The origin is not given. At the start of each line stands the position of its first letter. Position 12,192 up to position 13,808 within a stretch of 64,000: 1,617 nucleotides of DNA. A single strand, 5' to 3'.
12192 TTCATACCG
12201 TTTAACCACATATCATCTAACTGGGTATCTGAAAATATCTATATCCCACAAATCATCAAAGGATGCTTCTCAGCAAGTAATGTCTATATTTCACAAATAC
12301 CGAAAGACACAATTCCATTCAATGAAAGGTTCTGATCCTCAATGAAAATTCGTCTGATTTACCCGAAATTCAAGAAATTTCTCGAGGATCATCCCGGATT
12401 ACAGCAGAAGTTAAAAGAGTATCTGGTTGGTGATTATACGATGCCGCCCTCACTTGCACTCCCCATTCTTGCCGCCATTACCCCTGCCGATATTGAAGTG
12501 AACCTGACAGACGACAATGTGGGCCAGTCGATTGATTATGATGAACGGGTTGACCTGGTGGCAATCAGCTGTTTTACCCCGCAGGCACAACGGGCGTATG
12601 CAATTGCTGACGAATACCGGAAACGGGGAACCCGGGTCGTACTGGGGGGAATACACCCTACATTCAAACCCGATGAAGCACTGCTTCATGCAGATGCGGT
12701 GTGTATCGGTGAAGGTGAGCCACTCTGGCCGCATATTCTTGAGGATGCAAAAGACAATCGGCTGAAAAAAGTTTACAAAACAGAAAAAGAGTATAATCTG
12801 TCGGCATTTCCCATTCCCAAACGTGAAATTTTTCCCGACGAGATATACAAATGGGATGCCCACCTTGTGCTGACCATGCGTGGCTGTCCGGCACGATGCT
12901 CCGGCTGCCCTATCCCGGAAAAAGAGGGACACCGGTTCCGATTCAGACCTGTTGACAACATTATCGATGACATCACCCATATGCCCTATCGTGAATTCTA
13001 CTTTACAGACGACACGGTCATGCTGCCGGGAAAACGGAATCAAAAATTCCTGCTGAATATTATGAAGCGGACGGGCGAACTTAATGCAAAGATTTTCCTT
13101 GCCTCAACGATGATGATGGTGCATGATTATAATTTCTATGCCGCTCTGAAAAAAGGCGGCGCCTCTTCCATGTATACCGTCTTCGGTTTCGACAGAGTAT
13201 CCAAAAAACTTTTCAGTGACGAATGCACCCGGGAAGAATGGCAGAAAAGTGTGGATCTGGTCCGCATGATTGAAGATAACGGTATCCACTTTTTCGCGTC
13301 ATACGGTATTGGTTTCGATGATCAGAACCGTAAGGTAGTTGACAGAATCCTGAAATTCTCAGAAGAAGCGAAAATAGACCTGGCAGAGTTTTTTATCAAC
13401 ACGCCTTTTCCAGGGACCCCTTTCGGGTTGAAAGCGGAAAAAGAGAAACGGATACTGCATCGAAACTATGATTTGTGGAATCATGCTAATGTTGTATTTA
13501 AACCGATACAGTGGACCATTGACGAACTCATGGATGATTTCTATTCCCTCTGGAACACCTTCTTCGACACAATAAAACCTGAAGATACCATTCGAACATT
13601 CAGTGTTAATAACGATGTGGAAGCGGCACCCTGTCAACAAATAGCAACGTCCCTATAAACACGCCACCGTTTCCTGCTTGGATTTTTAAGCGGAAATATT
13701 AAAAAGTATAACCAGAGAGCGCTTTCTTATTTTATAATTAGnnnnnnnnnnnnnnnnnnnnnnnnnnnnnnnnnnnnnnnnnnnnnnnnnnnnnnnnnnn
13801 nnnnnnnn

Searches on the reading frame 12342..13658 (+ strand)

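Call 92: search_protein_families(library=pfam, proteins=[window:12342-13658:+], max_evalue=0.00001)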
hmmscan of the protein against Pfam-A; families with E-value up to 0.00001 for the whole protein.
window:12342-13658:+ (438 aa): 2 families
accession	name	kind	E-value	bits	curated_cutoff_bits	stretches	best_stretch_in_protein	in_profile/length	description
PF02310.24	B12-binding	-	3.5e-14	53.1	32.1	1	37-127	14-115/121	B12 binding domain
PF04055.27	Radical_SAM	-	6.7e-10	39.8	29.5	1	177-338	2-164/166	Radical SAM superfamily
